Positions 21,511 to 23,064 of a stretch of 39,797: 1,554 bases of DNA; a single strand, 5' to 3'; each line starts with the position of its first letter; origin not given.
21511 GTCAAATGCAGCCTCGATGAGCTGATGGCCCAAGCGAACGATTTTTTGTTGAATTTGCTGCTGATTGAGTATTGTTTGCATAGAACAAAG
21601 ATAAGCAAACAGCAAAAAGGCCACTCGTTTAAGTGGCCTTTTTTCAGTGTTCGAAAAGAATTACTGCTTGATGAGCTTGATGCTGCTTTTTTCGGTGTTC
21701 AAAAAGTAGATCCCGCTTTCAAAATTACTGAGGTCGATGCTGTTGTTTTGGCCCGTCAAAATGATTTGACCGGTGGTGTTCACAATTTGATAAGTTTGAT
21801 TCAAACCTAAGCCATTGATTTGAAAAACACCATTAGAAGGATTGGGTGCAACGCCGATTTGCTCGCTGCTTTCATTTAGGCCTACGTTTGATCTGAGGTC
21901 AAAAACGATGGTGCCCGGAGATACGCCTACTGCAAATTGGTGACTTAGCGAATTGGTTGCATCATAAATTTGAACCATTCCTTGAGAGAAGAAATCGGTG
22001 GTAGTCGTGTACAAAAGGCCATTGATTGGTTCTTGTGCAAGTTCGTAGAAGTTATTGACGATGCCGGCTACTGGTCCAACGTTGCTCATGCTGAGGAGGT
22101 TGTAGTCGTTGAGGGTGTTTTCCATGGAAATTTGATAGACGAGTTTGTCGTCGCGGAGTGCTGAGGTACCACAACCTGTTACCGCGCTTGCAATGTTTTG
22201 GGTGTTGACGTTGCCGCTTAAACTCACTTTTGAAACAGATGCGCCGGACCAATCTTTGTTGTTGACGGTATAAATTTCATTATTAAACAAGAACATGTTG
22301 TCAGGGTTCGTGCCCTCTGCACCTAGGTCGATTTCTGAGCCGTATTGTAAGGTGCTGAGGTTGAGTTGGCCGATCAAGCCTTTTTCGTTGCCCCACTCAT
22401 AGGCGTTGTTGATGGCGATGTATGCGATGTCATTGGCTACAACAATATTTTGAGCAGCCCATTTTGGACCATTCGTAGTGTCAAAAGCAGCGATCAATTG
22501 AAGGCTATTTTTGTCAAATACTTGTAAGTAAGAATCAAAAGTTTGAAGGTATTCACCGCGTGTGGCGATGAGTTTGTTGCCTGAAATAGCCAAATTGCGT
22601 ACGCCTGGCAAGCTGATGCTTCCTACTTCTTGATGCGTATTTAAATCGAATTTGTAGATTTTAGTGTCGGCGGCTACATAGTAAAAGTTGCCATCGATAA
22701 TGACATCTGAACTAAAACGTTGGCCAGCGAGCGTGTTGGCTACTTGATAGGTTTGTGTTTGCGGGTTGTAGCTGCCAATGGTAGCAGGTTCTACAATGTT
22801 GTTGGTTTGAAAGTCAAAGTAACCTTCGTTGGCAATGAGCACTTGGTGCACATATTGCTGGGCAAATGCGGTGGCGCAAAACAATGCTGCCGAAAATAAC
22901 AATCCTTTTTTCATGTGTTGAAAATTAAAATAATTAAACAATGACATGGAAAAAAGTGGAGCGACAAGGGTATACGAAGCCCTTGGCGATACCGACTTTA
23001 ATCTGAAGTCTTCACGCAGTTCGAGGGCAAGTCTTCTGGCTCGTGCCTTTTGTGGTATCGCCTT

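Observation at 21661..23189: Cobalamin riboswitch controls a stand-alone T9SS-secreted beta-propeller protein, a candidate extracellular corrinoid-capture protein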

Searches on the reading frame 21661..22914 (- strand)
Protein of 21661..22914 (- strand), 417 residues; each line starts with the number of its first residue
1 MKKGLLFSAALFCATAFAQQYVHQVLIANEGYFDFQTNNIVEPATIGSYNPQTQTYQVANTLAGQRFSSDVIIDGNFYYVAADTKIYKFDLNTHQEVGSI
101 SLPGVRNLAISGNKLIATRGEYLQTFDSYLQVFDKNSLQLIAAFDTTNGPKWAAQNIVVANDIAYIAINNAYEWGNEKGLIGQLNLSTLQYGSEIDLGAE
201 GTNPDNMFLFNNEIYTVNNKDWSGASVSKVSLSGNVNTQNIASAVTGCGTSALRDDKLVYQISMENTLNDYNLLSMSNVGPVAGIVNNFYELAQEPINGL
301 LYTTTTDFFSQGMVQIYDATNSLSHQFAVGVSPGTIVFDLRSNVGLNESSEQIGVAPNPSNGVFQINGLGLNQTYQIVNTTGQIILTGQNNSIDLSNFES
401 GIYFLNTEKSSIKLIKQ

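Call 7: search_protein_families(library=pfam, proteins=[window:21661-22914:-], max_evalue=1)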
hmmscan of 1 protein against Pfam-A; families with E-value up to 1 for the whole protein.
window:21661-22914:- (417 aa): 3 families
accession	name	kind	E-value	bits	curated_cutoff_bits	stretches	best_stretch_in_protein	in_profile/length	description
PF18962.6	Por_Secre_tail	-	2.5e-09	37.7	27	1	357-415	3-70/75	Secretion system C-terminal sorting domain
PF02191.22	OLF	-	6.3e-05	23.1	23.9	1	53-104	58-107/246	Olfactomedin-like domain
PF03478.24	Beta-prop_KIB1-4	-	0.16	11.9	27.4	1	55-124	103-169/242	KIB1-4 beta-propeller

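Call 8: search_protein_families(library=ncbifam, proteins=[window:21661-22914:-], max_evalue=1)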
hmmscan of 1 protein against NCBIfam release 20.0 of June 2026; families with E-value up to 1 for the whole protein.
window:21661-22914:- (417 aa): 2 families
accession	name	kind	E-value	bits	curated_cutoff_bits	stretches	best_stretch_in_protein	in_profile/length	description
TIGR04183.1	Por_Secre_tail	domain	9.1e-08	32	23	1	355-417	1-72/72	T9SS type A sorting domain-containing protein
TIGR01640.1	F_box_assoc_1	domain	0.07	12.4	37.9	1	68-121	98-156/232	F-box family protein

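Call 9: search_solved_structures(query=window:21661-22914:-, max_evalue=10, show_alignments=2)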
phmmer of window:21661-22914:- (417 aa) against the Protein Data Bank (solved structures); distinct sequences matched with E-value up to 10: 11.
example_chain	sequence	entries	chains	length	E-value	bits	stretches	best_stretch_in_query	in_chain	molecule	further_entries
7pzj_A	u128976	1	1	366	1.9e-06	30.7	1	341-416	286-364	Lipase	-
8bmy_A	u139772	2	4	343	6.1e-05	25.8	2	288-340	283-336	Putative surface layer protein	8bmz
3dsm_A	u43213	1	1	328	6.5e-05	25.7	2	288-340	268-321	uncharacterized protein BACUNI_02894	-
8baz_A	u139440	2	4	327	7.7e-05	25.5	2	288-340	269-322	Surface layer protein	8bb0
8bn0_A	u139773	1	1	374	8.1e-05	25.4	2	288-340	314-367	Putative surface layer protein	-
8bai_A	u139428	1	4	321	0.00013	24.7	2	288-338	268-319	Surface layer protein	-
8bmx_D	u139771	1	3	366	0.00024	23.8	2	288-336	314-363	YncE family protein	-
8glk_D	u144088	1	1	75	0.00099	21.8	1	353-416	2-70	Endonuclease I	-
8p97_B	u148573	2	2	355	0.0089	18.7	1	288-336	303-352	Putative surface layer protein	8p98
8okv_B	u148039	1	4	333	0.011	18.4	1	288-336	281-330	Putative surface layer protein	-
8puj_A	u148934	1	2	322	0.014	18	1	288-336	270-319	YncE family protein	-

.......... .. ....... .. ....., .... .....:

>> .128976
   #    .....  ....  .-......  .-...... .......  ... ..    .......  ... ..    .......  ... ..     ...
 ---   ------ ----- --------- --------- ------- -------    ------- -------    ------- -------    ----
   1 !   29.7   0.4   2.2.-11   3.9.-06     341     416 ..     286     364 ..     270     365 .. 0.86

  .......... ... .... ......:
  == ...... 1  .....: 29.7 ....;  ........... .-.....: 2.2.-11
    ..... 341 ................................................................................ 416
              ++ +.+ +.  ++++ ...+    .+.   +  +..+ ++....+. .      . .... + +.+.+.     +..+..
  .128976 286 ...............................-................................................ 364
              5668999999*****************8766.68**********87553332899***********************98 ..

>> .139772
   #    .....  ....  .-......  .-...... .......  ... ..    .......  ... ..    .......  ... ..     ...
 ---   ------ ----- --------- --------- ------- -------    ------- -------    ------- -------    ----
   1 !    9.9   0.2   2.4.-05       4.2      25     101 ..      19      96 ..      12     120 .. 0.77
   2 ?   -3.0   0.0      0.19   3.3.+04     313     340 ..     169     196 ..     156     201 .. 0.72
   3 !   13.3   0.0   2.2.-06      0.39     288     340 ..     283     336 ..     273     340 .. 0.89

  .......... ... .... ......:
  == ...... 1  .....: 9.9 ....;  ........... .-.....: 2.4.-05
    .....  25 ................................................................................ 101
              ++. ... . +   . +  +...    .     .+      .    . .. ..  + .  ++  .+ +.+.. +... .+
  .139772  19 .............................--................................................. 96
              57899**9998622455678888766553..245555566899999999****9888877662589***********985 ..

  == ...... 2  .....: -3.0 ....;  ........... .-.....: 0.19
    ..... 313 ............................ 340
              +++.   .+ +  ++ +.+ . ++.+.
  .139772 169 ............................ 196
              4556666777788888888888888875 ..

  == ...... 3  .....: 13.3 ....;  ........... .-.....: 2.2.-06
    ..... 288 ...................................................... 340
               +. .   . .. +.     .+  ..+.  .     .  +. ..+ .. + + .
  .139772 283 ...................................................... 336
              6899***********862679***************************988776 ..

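Call 11: find_homologous_proteins(query=window:21661-22914:-, max_evalue=0.001)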
Query window:21661-22914:- (417 aa): 1266 proteins with E <= 0.001 among 5913 candidates; the best 120 are listed.
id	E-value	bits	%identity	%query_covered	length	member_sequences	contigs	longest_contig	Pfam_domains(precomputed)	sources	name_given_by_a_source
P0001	1.5e-254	862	93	100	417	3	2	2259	PF18962.8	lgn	-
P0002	5.8e-254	860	93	100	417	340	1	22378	PF18962.8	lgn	-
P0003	1.1e-253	860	92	100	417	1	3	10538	PF18962.8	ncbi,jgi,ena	jgi:hypothetical protein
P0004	1.1e-253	859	93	100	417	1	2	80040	PF18962.8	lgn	-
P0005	1.6e-253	859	93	100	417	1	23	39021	PF18962.8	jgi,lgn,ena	jgi:hypothetical protein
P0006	3.8e-253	858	92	100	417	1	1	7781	PF18962.8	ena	-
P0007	4.8e-253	857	92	100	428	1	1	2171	PF18962.8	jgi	jgi:outer membrane protein assembly factor BamB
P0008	9.8e-253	856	92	100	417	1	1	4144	PF18962.8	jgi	jgi:hypothetical protein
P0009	2.0e-252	855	92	100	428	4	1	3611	PF18962.8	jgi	jgi:hypothetical protein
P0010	2.4e-230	783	83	100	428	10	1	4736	PF18962.8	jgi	jgi:hypothetical protein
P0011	3.2e-230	782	84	100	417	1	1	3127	PF18962.8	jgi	jgi:hypothetical protein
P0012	5.2e-230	782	84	100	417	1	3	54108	PF18962.8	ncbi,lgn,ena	-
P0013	1.3e-229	780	84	100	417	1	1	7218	PF18962.8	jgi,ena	jgi:hypothetical protein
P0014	1.7e-229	780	84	100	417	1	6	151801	PF18962.8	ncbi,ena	-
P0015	2.4e-229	779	84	100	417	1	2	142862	PF18962.8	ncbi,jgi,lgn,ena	jgi:hypothetical protein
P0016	6.9e-229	778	84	100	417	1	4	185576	PF18962.8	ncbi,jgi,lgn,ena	-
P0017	2.0e-226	770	82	100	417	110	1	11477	PF18962.8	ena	-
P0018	1.3e-222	757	82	100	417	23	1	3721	PF18962.8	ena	-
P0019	1.7e-219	747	81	100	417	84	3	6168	PF18962.8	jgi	jgi:hypothetical protein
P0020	1.4e-217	741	80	100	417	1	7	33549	PF18962.8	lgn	-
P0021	1.1e-214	731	80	100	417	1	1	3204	PF18962.8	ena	-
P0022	2.0e-214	730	80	100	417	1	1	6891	PF18962.8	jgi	jgi:hypothetical protein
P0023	4.9e-214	729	79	100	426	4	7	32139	PF18962.8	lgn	-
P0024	1.2e-213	728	79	100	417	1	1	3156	PF18962.8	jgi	jgi:hypothetical protein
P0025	1.5e-213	727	79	100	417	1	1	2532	PF18962.8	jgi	jgi:hypothetical protein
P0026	1.9e-212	724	79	100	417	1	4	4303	PF18962.8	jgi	jgi:hypothetical protein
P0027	2.0e-212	724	79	100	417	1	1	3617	PF18962.8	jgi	jgi:hypothetical protein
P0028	7.9e-211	718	78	100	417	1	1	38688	PF18962.8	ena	-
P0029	1.1e-209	715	77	100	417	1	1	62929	PF18962.8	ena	-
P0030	1.7e-209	714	77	100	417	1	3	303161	PF18962.8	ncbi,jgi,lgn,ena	jgi:hypothetical protein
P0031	4.5e-209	713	76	100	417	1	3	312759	PF18962.8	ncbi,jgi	jgi:Secretion system C-terminal sorting domain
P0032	1.9e-208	711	78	100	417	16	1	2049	PF18962.8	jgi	-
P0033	2.4e-208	710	77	100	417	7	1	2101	PF18962.8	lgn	-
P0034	2.4e-208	710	76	100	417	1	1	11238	PF18962.8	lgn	-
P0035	2.5e-208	710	77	100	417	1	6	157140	PF18962.8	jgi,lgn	jgi:hypothetical protein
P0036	3.4e-208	710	77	100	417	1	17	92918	PF18962.8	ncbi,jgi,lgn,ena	ncbi:MAG: hypothetical protein RL440_1225 [Bacteroidota bacterium]|jgi:hypothetical protein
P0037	4.3e-208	709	78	100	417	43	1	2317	PF18962.8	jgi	-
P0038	4.5e-208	709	76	100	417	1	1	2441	PF18962.8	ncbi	-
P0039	5.3e-208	709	76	100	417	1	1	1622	PF18962.8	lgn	-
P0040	6.1e-208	709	76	100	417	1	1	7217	PF18962.8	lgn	-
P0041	6.3e-208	709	77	100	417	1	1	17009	PF18962.8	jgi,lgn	jgi:hypothetical protein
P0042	6.8e-208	709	77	100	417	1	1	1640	PF18962.8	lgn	-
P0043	7.2e-208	709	76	100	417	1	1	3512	PF18962.8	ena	-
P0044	7.3e-208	709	76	100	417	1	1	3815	PF18962.8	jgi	jgi:hypothetical protein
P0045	9.0e-208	708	76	100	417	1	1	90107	PF18962.8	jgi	jgi:Secretion system C-terminal sorting domain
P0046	1.2e-207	708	76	100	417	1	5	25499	PF18962.8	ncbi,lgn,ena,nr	ncbi:MAG: T9SS C-terminal target domain-containing protein [Flavobacteriia bacterium]|nr:MAG: T9SS C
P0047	1.2e-207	708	76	100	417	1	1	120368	PF18962.8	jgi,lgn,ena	jgi:hypothetical protein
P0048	1.3e-207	708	76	100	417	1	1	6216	PF18962.8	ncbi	-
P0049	1.5e-207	708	76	100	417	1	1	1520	PF18962.8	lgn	-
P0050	1.5e-207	708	77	100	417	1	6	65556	PF18962.8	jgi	jgi:hypothetical protein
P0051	1.7e-207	708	76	100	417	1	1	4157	PF18962.8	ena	-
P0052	1.8e-207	707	76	100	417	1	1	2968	PF18962.8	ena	-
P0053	1.9e-207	707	76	100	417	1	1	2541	PF18962.8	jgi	jgi:hypothetical protein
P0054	1.9e-207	707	76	100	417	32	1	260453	PF18962.8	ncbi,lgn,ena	-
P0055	2.6e-207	707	76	100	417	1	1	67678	PF18962.8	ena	-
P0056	2.7e-207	707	76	100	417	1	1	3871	PF18962.8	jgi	jgi:hypothetical protein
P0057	3.9e-207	706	76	100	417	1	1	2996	PF18962.8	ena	-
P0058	6.6e-207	706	77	100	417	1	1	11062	PF18962.8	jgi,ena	jgi:hypothetical protein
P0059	6.6e-207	706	75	100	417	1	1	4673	PF18962.8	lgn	-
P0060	8.2e-207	705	76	100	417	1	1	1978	PF18962.8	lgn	-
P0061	8.4e-207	705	76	100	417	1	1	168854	PF18962.8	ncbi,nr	ncbi:MAG: T9SS type A sorting domain-containing protein [Crocinitomicaceae bacterium]|nr:T9SS type A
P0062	8.5e-207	705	76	100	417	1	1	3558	PF18962.8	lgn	-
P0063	9.6e-207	705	76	100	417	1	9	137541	PF18962.8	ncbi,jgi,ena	ncbi:MAG: hypothetical protein RL331_197 [Bacteroidota bacterium]|jgi:hypothetical protein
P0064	1.4e-206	704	76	100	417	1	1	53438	PF18962.8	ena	-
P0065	1.9e-206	704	76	100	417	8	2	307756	PF18962.8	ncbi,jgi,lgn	ncbi:MAG: hypothetical protein RL762_877 [Bacteroidota bacterium]|jgi:hypothetical protein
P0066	1.9e-206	704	76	100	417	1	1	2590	PF18962.8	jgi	-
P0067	2.0e-206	704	76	100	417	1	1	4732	PF18962.8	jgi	jgi:hypothetical protein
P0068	2.5e-206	704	76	100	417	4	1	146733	PF18962.8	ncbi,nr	ncbi:MAG: T9SS type A sorting domain-containing protein [Crocinitomicaceae bacterium]|nr:T9SS type A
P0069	2.6e-206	704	76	100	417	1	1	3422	PF18962.8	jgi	jgi:hypothetical protein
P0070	8.2e-206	702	76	100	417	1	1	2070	PF18962.8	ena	-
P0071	1.3e-205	701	77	98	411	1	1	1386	PF18962.8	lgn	-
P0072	1.9e-205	701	77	100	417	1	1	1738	PF18962.8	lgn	-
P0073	4.3e-205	700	75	100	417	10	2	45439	PF18962.8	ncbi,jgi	ncbi:MAG: hypothetical protein RL511_56 [Bacteroidota bacterium]|jgi:hypothetical protein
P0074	4.8e-205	699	77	98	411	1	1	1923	PF18962.8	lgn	-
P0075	1.3e-204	698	75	100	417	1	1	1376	PF18962.8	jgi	jgi:hypothetical protein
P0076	3.0e-204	697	75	100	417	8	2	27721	PF18962.8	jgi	jgi:hypothetical protein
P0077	5.1e-204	696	77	98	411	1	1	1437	PF18962.8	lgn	-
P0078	9.2e-204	695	76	98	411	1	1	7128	PF18962.8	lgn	-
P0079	1.7e-203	694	76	98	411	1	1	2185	PF18962.8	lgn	-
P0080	2.8e-203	694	76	98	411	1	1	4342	PF18962.8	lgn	-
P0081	2.0e-202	691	76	100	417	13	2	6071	PF18962.8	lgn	-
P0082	2.1e-198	678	72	100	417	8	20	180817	PF18962.8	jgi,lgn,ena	jgi:hypothetical protein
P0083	1.7e-197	675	84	86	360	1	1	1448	PF18962.8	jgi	jgi:hypothetical protein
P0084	1.2e-195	668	78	94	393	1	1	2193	PF18962.8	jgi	jgi:hypothetical protein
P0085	2.2e-192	658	70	100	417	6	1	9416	PF18962.8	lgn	-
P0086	5.1e-192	657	71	100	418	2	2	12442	PF18962.8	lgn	-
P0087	4.4e-190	650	71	100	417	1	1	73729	PF18962.8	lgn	-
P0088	1.9e-189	648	70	100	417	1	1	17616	PF18962.8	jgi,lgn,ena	jgi:hypothetical protein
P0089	4.0e-189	647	70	100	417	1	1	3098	PF18962.8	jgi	jgi:hypothetical protein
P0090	4.1e-189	647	70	100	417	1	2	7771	PF18962.8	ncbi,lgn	-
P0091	1.5e-188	645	70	100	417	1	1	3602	PF18962.8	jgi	jgi:hypothetical protein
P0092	2.1e-188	645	70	100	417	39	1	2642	PF18962.8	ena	-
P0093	2.2e-188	645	70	100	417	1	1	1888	PF18962.8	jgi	jgi:hypothetical protein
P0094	3.7e-188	644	70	100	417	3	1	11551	PF18962.8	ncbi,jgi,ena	jgi:hypothetical protein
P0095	6.0e-188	643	70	100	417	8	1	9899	PF18962.8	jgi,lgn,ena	-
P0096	1.6e-187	642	70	100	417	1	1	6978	PF18962.8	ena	-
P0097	3.3e-187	641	69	100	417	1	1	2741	PF18962.8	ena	-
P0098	5.0e-187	640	69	100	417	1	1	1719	PF18962.8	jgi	-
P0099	7.1e-187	640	70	100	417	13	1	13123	PF18962.8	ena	-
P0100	1.3e-186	639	69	100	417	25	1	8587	PF18962.8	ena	-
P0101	4.1e-184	631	67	100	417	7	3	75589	PF18962.8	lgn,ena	-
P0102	6.1e-184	630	68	100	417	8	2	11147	PF18962.8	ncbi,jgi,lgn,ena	jgi:hypothetical protein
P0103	1.5e-181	622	67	100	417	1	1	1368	PF18962.8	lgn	-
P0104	1.2e-180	619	66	100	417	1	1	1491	PF18962.8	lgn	-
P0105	2.9e-180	618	66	100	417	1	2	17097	PF18962.8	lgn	-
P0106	7.1e-180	617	66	100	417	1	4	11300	PF18962.8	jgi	jgi:hypothetical protein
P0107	3.3e-179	614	66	100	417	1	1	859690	PF18962.8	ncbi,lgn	-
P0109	5.9e-177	607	65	100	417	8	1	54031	PF18962.8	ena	-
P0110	1.3e-176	606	66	97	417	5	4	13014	PF18962.8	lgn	-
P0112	8.8e-175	600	64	100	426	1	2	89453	PF18962.8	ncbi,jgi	ncbi:MAG: hypothetical protein RLZZ301_249 [Bacteroidota bacterium]|jgi:hypothetical protein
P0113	2.8e-172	592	64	100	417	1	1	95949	PF18962.8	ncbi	ncbi:MAG: hypothetical protein ACKOWW_00265 [Flavobacteriales bacterium]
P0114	1.5e-170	586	64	100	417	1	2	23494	PF18962.8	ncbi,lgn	ncbi:MAG: hypothetical protein ACKOBN_01940 [Flavobacteriales bacterium]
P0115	1.1e-169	583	63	100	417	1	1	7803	PF18962.8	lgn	-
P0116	1.7e-161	556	59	100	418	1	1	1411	PF18962.8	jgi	jgi:hypothetical protein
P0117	4.3e-161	555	59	100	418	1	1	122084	PF18962.8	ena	-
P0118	3.0e-160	552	59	100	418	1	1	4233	PF18962.8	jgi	jgi:hypothetical protein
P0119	7.5e-160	551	59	100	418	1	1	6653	PF18962.8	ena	-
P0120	7.7e-160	551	59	100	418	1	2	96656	PF18962.8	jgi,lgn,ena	jgi:hypothetical protein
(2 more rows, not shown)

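Call 17: find_related_loci(query=A1, collection=genome_contigs, flank=10000)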
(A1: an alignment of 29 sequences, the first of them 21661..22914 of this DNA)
Query A1 (417 aa) in genome_contigs; peptide patterns used: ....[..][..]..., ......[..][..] (x = any residue, [..] = any of these).
196 stretches matched a pattern; 170 encode a relative of the query (tblastn E <= 1e-3); the best 80 are kept; 80 distinct loci.
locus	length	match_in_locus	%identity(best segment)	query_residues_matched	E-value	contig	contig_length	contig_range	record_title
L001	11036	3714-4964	93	1-417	0e+0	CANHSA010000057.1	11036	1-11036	MAG: Flavobacteriales bacterium isolate RE-26jul17-36 genome assembly, contig: RE-26jul17-C10140, whole genome shotgun s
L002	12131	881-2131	93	1-417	0e+0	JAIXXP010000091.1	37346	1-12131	MAG: Cryomorphaceae bacterium isolate D4_MAG_00057 pond_D4_MAG_00057_000000000096, whole genome shotgun sequence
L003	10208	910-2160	92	1-417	0e+0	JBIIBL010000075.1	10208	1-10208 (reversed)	MAG: Crocinitomicaceae bacterium isolate ME2000-06-20pf_3300042868_group1_bin224 Rohwer_bin717_scaffold_8325_c1, whole g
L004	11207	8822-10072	92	1-417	0e+0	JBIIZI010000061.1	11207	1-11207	MAG: Crocinitomicaceae bacterium isolate ME2006-05-15D7_3300044846_group2_bin207 Rohwer_bin731_scaffold_5395_c1, whole g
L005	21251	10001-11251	84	1-417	0e+0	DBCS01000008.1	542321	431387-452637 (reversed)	MAG TPA_asm: Flavobacteriales bacterium UBA952 UBA952_contig_331, whole genome shotgun sequence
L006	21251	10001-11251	84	1-417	0e+0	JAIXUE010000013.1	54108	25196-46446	MAG: Cryomorphaceae bacterium isolate D1_MAG_00008 pond_D1_MAG_00008_000000000044, whole genome shotgun sequence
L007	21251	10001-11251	83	1-417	0e+0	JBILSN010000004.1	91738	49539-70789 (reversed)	MAG: Crocinitomicaceae bacterium isolate ME2018-06-28_3300042559_group8_bin87 Rohwer_bin798_scaffold_36_c1, whole genome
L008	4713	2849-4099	83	1-417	0e+0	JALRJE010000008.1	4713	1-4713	MAG: Crocinitomicaceae bacterium isolate QJ.9 QJ_696338, whole genome shotgun sequence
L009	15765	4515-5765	81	1-417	0e+0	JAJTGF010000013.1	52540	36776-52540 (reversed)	MAG: Cryomorphaceae bacterium isolate 49613_E39 Sample_49613_scaffold_715, whole genome shotgun sequence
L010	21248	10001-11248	78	1-416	0e+0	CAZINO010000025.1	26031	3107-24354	MAG TPA_asm: uncultured Lishizhenia sp. isolate SRP193358_co1_472 genome assembly, contig: NODE_4248_length_26031_cov_7.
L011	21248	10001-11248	76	1-416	0e+0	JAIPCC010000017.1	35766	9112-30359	MAG: Crocinitomicaceae bacterium isolate Tobar2m-G23 Tobar2m-C927, whole genome shotgun sequence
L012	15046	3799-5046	77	1-416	0e+0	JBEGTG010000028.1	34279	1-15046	MAG: Bacteroidota bacterium isolate pringlecreek_2019_sw_WHONDRS-S19S_0025_F_bin.29 scaffold_296, whole genome shotgun s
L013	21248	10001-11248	76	1-416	0e+0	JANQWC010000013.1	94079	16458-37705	MAG: Crocinitomicaceae bacterium isolate MAG_77 P22051_104_S26_metaspades_31_94079_cov_21, whole genome shotgun sequence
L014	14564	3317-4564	78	1-416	0e+0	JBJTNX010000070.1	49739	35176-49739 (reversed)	MAG: Sphingomonadales bacterium isolate samp_4450_metadecoder_1184 samp_4450_646078, whole genome shotgun sequence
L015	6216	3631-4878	76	1-416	0e+0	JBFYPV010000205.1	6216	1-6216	MAG: Crocinitomicaceae bacterium isolate PPR_0164 PPR_0164_bin.84.fa_k121_543296, whole genome shotgun sequence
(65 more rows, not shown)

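Call 24: find_encoding_contigs(protein=P0107, flank=10000, max_places=2)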
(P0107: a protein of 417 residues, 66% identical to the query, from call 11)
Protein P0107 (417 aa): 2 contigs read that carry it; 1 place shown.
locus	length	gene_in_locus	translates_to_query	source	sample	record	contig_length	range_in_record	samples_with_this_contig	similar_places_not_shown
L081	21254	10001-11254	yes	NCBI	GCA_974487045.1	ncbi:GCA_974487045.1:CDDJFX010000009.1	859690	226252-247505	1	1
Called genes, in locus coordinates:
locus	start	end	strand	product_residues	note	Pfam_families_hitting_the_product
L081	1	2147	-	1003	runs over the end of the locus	PF01433:Peptidase_M1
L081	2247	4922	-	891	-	PF11617:Cu-binding_MopE, PF18962:Por_Secre_tail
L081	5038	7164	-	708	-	PF01138:RNase_PH, PF03725:RNase_PH_C, PF03726:PNPase, PF01138:RNase_PH, PF00013:KH_1, PF00575:S1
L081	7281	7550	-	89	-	PF00312:Ribosomal_S15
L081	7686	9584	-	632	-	-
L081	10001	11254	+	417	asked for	PF18962:Por_Secre_tail (weak)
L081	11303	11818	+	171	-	PF00156:Pribosyltran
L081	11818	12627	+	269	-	PF20741:GKRP-like_C (faint), PF22198:GKRP_SIS_2, PF22645:GKRP_SIS_N, PF01380:SIS (faint)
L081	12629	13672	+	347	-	PF00491:Arginase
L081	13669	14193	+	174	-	-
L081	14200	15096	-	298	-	PF00877:NLPC_P60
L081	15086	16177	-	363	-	PF21734:10_blade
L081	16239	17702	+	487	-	PF00675:Peptidase_M16, PF05193:Peptidase_M16_C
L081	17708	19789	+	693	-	PF00675:Peptidase_M16, PF05193:Peptidase_M16_C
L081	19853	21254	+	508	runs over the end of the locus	PF18962:Por_Secre_tail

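Call 25: predict_structure(alignment_id=A1)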
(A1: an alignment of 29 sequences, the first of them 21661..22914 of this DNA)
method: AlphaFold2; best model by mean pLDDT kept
length: 417 residues; sequences in the alignment: 29
mean_pLDDT: 83.4   pTM: 0.75
mean pLDDT of the five models: 83.4, 80.2, 67.4, 66.2, 62.9
residues with pLDDT >= 90: 170; 70-90: 190; 50-70: 30; < 50: 27
segments of 3 or more residues with pLDDT < 50: 1-21, 345-350
pLDDT, mean of each block of 10 residues (from residue 1): 41 37 78 86 89 84 89 93 94 88 94 94 85 96 93 90 89 69 96 91 88 88 84 92 70 88 85 92 88 85 79 88 89 84 50 74 87 84 84 91 77 81
secondary structure, 60 per line:
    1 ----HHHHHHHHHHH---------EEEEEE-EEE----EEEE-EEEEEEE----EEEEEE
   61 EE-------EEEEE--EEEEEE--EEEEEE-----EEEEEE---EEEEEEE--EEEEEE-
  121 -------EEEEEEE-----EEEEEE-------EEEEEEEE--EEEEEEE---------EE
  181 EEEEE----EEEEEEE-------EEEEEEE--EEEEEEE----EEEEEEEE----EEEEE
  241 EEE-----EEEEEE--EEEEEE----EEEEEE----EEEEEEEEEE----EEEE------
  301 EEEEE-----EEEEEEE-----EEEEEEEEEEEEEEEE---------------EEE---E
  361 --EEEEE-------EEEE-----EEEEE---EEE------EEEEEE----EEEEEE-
elements in order: H5-15 E25-30 E32-34 E39-42 E44-50 E55-62 E70-74 E77-82 E85-90 E96-101 E105-111 E114-119 E128-134 E140-145 E153-160 E163-169 E179-185 E190-196 E204-210 E213-219 E224-231 E236-243 E249-254 E257-262 E267-272 E277-286 E291-294 E301-305 E311-317 E323-338 E354-356 E363-367 E375-378 E384-388 E392-394 E401-406 E411-416
